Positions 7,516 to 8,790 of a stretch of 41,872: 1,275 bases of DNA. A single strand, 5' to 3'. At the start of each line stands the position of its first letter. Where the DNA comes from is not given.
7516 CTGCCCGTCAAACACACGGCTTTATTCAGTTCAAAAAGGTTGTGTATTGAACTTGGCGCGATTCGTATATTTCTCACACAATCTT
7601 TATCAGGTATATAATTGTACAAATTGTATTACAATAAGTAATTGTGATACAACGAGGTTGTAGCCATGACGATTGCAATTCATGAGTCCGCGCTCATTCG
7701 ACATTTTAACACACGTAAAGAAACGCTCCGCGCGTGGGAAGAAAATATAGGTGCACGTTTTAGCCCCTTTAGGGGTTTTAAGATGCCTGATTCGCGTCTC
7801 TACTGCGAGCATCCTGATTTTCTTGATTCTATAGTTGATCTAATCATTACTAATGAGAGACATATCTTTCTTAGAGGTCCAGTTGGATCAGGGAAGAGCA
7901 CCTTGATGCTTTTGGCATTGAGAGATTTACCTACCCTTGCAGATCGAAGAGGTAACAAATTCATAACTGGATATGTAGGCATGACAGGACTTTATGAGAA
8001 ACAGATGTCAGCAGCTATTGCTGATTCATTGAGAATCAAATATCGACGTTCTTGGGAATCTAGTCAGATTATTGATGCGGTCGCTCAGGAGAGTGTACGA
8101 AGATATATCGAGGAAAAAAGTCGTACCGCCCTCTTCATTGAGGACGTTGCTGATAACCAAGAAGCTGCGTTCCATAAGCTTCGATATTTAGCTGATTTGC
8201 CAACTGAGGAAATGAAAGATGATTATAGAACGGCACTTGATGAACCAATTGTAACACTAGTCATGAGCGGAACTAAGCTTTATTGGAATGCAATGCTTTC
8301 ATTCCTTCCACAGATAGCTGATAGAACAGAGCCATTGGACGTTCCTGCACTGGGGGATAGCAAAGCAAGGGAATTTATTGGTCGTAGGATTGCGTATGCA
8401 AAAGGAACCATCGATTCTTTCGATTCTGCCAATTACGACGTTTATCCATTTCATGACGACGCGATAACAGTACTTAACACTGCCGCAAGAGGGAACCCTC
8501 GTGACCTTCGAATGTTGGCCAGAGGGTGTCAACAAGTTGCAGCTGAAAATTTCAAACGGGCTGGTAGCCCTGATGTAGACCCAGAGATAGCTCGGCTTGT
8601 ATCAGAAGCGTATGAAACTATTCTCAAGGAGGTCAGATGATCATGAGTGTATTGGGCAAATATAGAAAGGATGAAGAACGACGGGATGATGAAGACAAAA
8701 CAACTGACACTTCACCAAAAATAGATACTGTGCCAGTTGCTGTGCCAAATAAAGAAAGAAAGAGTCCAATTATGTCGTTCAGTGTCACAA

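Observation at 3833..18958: An 18-bp quasi-palindromic element (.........-AT-TAATACA) saturates a 15-kb domain and is nearly absent elsewhere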

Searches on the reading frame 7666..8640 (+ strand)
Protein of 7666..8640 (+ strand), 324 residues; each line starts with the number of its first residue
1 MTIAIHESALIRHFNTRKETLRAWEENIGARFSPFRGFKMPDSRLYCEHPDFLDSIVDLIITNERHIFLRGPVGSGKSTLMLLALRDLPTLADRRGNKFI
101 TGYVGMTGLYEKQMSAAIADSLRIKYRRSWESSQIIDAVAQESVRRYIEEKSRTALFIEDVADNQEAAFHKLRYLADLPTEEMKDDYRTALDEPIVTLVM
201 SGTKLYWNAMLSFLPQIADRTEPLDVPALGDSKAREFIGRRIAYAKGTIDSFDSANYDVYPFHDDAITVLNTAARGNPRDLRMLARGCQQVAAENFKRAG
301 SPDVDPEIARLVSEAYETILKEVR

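Call 8: search_protein_families(library=pfam, proteins=[window:7666-8640:+])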
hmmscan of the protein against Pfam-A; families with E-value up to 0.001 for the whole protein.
window:7666-8640:+ (324 aa): 2 families
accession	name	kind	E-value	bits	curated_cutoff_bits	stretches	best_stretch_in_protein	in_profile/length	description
PF13401.12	AAA_22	-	0.00016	22.5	27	1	63-181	4-111/130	AAA domain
PF13191.12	AAA_16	-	0.00054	20.9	32.6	0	64-180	24-160/167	AAA ATPase domain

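Call 23: find_encoding_contigs(protein=window:7666-8640:+, flank=10000, max_places=10)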
Protein window:7666-8640:+ (324 aa): no gene with exactly this product is on record in the collection.

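Call 29: find_homologous_proteins(query=window:7666-8640:+, max_evalue=0.001)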
Query window:7666-8640:+ (324 aa): 149 proteins with E <= 0.001 among 8000 candidates; the best 120 are listed.
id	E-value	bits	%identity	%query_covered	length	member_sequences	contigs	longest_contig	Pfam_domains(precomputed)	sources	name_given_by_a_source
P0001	8.8e-213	723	100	100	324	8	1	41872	-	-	-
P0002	9.5e-204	694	96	100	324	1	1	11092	-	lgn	-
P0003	3.1e-200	682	94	100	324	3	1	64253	-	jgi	-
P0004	6.0e-200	681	94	100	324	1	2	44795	-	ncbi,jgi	ncbi:MAG: hypothetical protein ACXAEF_00060 [Candidatus Thorarchaeota archaeon]|jgi:type II secretor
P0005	6.4e-198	674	92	100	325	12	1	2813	-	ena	-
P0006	1.8e-197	673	93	100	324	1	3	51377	-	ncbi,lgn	ncbi:MAG: hypothetical protein ACFFE3_00545 [Candidatus Thorarchaeota archaeon]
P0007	4.9e-190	649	89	100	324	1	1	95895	-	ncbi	-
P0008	1.0e-188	644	89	100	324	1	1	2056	-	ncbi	-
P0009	2.1e-188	643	90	100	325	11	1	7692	-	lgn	-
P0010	2.1e-187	640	87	100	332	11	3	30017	-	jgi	-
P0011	7.0e-187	638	88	100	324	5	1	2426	-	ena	-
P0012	1.3e-186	637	87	100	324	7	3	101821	-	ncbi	ncbi:MAG: hypothetical protein ACTSUO_01305 [Candidatus Thorarchaeota archaeon]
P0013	2.1e-186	637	87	100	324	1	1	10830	-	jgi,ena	-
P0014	3.6e-185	633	86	100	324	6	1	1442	-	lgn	-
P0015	1.3e-184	631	87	100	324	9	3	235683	-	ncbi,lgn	-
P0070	1.8e-176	604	81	100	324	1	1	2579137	-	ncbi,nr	ncbi:MAG: hypothetical protein JSW05_09715 [Candidatus Thorarchaeota archaeon]|nr:MAG: hypothetical 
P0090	1.6e-172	591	81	100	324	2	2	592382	-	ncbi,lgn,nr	ncbi:MAG: hypothetical protein BAJATHORv1_20427 [Candidatus Thorarchaeota archaeon]|nr:MAG: hypothet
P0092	8.4e-170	582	79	100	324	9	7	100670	-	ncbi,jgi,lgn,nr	ncbi:MAG: hypothetical protein GF309_12945 [Candidatus Lokiarchaeota archaeon]|jgi:type II secretory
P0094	1.5e-166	571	77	100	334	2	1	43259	-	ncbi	-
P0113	2.3e-141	489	66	99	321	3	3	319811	PF13401.13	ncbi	-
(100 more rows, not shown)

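Call 30: find_encoding_contigs(protein=P0070, flank=10000, max_places=3)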
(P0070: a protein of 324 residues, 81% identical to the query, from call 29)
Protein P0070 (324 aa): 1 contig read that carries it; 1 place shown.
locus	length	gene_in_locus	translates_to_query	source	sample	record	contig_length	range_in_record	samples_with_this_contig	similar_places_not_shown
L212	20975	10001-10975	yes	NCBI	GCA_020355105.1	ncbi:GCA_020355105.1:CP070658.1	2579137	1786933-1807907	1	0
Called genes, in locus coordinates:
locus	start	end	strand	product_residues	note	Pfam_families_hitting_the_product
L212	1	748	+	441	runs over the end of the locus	PF01555:N6_N4_Mtase, PF01170:UPF0020 (weak)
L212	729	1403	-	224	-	-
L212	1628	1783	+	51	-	-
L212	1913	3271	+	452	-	PF01336:tRNA_anti-codon, PF00152:tRNA-synt_2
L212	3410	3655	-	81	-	-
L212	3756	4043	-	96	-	PF01479:S4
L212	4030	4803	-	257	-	PF24872:DUF2110_N, PF09883:DUF2110, PF24873:DUF2110_C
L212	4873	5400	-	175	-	PF02002:TFIIE_alpha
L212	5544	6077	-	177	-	PF24250:HVO_2718, PF01381:HTH_3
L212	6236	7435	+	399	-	PF13191:AAA_16 (faint), PF21236:OB_PRS7 (faint), PF16450:Prot_ATP_ID_OB_C, PF17758:Prot_ATP_ID_OB_N, PF00004:AAA, PF17862:AAA_lid_3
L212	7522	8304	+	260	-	PF25133:TYW2_N_2, PF02475:TRM5-TYW2_MTfase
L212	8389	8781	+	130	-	PF01849:NAC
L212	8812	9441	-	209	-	PF01813:ATP-synt_D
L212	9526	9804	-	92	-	-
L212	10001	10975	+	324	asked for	-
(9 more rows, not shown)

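Call 31: find_encoding_contigs(protein=P0113, flank=10000, max_places=3)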
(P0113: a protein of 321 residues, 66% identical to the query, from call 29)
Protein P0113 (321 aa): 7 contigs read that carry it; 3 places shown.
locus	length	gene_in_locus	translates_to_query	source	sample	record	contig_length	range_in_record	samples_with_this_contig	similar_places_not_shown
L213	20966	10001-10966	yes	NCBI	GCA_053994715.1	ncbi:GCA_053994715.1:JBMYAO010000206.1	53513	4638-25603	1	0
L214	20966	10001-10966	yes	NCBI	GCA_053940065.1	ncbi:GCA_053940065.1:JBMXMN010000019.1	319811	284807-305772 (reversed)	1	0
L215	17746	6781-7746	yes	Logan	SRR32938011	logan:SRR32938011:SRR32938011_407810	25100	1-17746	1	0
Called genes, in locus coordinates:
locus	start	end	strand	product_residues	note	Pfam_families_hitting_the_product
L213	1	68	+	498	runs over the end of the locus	PF01336:tRNA_anti-codon (weak), PF00149:Metallophos, PF04042:DNA_pol_E_B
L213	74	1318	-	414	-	PF13191:AAA_16, PF00004:AAA, PF13401:AAA_22, PF22606:Cdc6-ORC-like_ATPase_lid, PF22703:Cdc6_lid, PF09079:WHD_Cdc6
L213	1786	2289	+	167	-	-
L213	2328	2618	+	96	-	-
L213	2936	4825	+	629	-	PF01855:POR_N, PF02775:TPP_enzyme_C, PF00037:Fer4 (faint), PF13237:Fer4_10 (weak), PF14697:Fer4_21 (faint), PF13187:Fer4_9 (faint)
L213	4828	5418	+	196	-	PF01558:POR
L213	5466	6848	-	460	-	PF02629:CoA_binding, PF13380:CoA_binding_2, PF13607:Succ_CoA_lig, PF00549:Ligase_CoA (faint), PF19045:Ligase_CoA_2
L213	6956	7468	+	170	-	-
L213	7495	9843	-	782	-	PF00708:Acylphosphatase, PF07503:zf-HYPF, PF01300:Sua5_yciO_yrdC, PF17788:HypF_C, PF22521:HypF_C_2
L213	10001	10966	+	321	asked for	PF13401:AAA_22 (weak)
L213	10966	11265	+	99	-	-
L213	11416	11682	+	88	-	-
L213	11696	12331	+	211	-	PF01813:ATP-synt_D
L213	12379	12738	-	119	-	PF01849:NAC, PF19026:UBA_HYPK (weak)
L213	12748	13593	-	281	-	PF25133:TYW2_N_2, PF02475:TRM5-TYW2_MTfase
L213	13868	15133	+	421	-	PF01751:Toprim, PF13155:Toprim_2 (weak), PF13662:Toprim_4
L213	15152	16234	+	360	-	PF26356:Pelota_N, PF03464:eRF1_2, PF03465:eRF1_3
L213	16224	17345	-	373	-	PF04055:Radical_SAM, PF13353:Fer4_12 (weak), PF26257:DUF8061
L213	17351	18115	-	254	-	PF01909:NTP_transf_2 (faint), PF18765:Polbeta (faint)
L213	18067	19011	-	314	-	PF22082:TtuA_LIM_N, PF01171:ATP_bind_3, PF01507:PAPS_reduct (weak), PF16503:zn-ribbon_14 (weak)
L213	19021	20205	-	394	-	PF02163:Peptidase_M50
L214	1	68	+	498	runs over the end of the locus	PF01336:tRNA_anti-codon (weak), PF00149:Metallophos, PF04042:DNA_pol_E_B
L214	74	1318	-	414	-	PF13191:AAA_16, PF00004:AAA, PF13401:AAA_22, PF22606:Cdc6-ORC-like_ATPase_lid, PF22703:Cdc6_lid, PF09079:WHD_Cdc6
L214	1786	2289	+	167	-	-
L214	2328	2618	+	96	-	-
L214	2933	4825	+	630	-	PF01855:POR_N, PF02775:TPP_enzyme_C, PF13237:Fer4_10 (weak), PF00037:Fer4 (faint), PF13187:Fer4_9 (faint), PF14697:Fer4_21 (faint)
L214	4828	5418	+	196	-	PF01558:POR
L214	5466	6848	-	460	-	PF02629:CoA_binding, PF13380:CoA_binding_2, PF13607:Succ_CoA_lig, PF00549:Ligase_CoA (faint), PF19045:Ligase_CoA_2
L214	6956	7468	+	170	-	-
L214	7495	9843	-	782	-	PF00708:Acylphosphatase, PF07503:zf-HYPF, PF01300:Sua5_yciO_yrdC, PF17788:HypF_C, PF22521:HypF_C_2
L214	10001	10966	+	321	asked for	PF13401:AAA_22 (weak)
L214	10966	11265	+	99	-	-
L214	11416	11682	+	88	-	-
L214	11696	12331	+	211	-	PF01813:ATP-synt_D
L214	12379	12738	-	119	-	PF01849:NAC, PF19026:UBA_HYPK (weak)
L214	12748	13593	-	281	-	PF25133:TYW2_N_2, PF02475:TRM5-TYW2_MTfase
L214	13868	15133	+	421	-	PF01751:Toprim, PF13155:Toprim_2 (weak), PF13662:Toprim_4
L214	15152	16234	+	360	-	PF26356:Pelota_N, PF03464:eRF1_2, PF03465:eRF1_3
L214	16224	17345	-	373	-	PF04055:Radical_SAM, PF13353:Fer4_12 (weak), PF26257:DUF8061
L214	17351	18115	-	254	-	PF01909:NTP_transf_2 (faint), PF18765:Polbeta (faint)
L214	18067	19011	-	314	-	PF22082:TtuA_LIM_N, PF01171:ATP_bind_3, PF01507:PAPS_reduct (weak), PF16503:zn-ribbon_14 (weak)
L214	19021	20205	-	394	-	PF02163:Peptidase_M50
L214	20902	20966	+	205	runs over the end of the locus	PF02002:TFIIE_alpha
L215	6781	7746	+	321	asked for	PF13401:AAA_22 (weak)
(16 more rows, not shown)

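Call 33: search_solved_structures(query=window:7666-8640:+, max_evalue=1, show_alignments=1)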
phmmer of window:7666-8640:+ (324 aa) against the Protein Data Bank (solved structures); distinct sequences matched with E-value up to 1: 5.
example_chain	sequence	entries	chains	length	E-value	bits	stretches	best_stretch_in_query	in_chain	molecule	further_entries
8jia_A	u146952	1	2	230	0.0084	18.9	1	58-102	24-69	Cell division ATP-binding protein FtsE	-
8idb_A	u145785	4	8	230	0.0085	18.8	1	58-102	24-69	Cell division ATP-binding protein FtsE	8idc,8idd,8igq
6geb_A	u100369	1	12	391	0.022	17.5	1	52-103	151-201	DotB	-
5xu1_A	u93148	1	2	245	0.34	13.6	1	58-117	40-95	ABC transporter ATP-binding protein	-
5jvs_A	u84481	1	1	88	0.7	12.5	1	133-182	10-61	Chimera protein of Kinesin heavy chain and Microtubule-associated protein RP/EB family mem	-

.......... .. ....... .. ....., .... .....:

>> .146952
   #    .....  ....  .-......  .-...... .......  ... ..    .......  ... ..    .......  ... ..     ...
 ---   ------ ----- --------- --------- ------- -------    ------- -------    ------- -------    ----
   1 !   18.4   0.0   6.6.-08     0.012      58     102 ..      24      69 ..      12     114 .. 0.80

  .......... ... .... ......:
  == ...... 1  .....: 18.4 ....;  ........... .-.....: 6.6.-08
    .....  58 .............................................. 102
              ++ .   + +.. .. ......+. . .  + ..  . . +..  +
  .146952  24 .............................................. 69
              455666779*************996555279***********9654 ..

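Call 35: find_encoding_contigs(protein=P0090, flank=10000, max_places=2)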
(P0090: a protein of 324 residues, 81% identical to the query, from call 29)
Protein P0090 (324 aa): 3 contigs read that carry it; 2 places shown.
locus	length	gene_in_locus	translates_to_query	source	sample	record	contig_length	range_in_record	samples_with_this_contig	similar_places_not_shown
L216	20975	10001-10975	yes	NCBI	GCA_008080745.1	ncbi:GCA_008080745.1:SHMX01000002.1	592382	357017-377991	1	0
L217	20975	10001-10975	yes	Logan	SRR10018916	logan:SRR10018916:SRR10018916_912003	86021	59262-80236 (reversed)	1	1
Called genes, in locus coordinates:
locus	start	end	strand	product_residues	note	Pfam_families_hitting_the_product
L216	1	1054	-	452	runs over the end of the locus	PF18195:GatD_N, PF00710:Asparaginase, PF17763:Asparaginase_C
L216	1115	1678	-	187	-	PF01925:TauE (faint), PF01169:GDT1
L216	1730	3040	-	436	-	PF00232:Glyco_hydro_1, PF00150:Cellulase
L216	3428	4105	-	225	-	PF01479:S4, PF01728:FtsJ (weak)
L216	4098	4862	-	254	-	PF24872:DUF2110_N, PF09883:DUF2110, PF24873:DUF2110_C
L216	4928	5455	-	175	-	PF02002:TFIIE_alpha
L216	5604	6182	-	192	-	PF26602:HVO_2718_N (weak), PF24250:HVO_2718 (weak), PF01381:HTH_3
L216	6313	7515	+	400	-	PF13191:AAA_16 (faint), PF16450:Prot_ATP_ID_OB_C, PF17758:Prot_ATP_ID_OB_N, PF00004:AAA, PF07728:AAA_5 (weak), PF13401:AAA_22 (faint), PF17862:AAA_lid_3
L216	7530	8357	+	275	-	PF25133:TYW2_N_2, PF02475:TRM5-TYW2_MTfase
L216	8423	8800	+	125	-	PF01849:NAC, PF19026:UBA_HYPK (weak)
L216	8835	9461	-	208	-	PF01813:ATP-synt_D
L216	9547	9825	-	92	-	-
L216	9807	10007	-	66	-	-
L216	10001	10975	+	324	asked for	-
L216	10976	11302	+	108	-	-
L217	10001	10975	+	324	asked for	-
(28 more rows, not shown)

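Call 36: find_encoding_contigs(protein=P0094, flank=10000, max_places=2)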
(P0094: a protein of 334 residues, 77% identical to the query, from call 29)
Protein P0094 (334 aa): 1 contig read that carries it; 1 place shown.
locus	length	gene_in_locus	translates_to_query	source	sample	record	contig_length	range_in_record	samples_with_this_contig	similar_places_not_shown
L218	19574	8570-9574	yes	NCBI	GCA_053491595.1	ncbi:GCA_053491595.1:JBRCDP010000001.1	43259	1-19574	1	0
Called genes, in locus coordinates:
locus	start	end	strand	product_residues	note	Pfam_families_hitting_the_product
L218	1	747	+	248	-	?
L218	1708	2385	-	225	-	PF01479:S4, PF01728:FtsJ, PF13847:Methyltransf_31 (weak)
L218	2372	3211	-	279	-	PF24872:DUF2110_N, PF09883:DUF2110, PF24873:DUF2110_C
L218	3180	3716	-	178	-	PF02002:TFIIE_alpha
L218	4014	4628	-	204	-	PF01381:HTH_3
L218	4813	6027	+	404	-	PF13191:AAA_16 (faint), PF16450:Prot_ATP_ID_OB_C, PF17758:Prot_ATP_ID_OB_N (weak), PF00004:AAA, PF17862:AAA_lid_3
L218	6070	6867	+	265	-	PF25133:TYW2_N_2, PF02475:TRM5-TYW2_MTfase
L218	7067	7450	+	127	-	PF01849:NAC, PF19026:UBA_HYPK (weak)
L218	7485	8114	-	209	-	PF01813:ATP-synt_D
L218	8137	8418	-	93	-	-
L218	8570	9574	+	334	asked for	-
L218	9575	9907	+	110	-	-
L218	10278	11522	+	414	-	-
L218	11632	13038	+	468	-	PF02629:CoA_binding, PF13380:CoA_binding_2, PF13607:Succ_CoA_lig, PF19045:Ligase_CoA_2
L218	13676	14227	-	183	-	-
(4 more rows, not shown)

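Call 37: find_encoding_contigs(protein=P0092, flank=10000, max_places=2)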
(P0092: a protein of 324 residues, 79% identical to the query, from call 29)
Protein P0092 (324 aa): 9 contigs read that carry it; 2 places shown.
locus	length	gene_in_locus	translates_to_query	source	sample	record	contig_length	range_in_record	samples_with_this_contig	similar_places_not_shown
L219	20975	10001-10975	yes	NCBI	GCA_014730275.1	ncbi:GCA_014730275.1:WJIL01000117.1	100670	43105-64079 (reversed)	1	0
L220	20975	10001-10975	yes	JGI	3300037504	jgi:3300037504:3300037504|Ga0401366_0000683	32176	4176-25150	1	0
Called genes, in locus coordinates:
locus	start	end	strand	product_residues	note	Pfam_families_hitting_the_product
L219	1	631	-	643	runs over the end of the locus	PF02934:GatB_N, PF02938:GAD, PF02637:GatB_Yqey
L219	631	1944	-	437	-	PF18195:GatD_N, PF00710:Asparaginase, PF17763:Asparaginase_C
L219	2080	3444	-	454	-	PF00232:Glyco_hydro_1, PF00150:Cellulase (weak)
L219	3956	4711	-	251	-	PF01479:S4, PF01728:FtsJ, PF13847:Methyltransf_31 (weak), PF08241:Methyltransf_11 (weak), PF13649:Methyltransf_25 (weak)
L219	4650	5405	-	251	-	PF24872:DUF2110_N (weak), PF09883:DUF2110, PF24873:DUF2110_C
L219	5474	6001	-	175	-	PF02002:TFIIE_alpha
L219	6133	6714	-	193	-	PF26602:HVO_2718_N (weak), PF24250:HVO_2718 (weak), PF13560:HTH_31 (weak), PF01381:HTH_3, PF12844:HTH_19 (faint)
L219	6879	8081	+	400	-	PF16450:Prot_ATP_ID_OB_C, PF17758:Prot_ATP_ID_OB_N (weak), PF00004:AAA, PF17862:AAA_lid_3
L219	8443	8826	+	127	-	PF01849:NAC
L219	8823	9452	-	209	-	PF01813:ATP-synt_D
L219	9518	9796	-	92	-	-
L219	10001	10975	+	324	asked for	-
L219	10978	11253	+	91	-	-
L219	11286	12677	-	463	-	PF02629:CoA_binding (weak), PF13380:CoA_binding_2, PF13607:Succ_CoA_lig, PF19045:Ligase_CoA_2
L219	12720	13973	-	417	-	-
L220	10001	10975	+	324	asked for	-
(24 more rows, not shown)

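Call 67: predict_structure(alignment_id=A3)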
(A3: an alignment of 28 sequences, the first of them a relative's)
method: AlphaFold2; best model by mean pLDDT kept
length: 324 residues; sequences in the alignment: 28
mean_pLDDT: 85.3   pTM: 0.79
mean pLDDT of the five models: 85.3, 65.7, 62.0, 60.9, 59.9
residues with pLDDT >= 90: 138; 70-90: 151; 50-70: 32; < 50: 3
segments of 3 or more residues with pLDDT < 50: 1-3
pLDDT, mean of each block of 10 residues (from residue 1): 61 86 94 73 69 86 86 68 81 89 77 90 93 94 93 88 66 87 79 84 83 85 89 92 90 92 97 89 92 95 97 89 73
secondary structure, 60 per line:
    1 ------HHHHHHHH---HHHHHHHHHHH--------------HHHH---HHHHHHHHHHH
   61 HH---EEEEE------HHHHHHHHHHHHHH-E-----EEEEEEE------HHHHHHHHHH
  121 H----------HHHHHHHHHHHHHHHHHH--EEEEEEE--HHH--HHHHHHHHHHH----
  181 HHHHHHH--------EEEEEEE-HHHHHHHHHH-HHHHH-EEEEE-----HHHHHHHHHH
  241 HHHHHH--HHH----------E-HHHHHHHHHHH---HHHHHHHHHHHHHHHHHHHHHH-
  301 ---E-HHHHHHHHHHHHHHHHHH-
elements in order: H7-14 H18-28 H43-46 H50-62 E66-70 H77-90 E98-104 H111-121 H132-149 E152-158 H166-176 H181-187 E196-202 H204-213 H215-219 E221-225 H231-246 H264-274 H278-299 H306-323
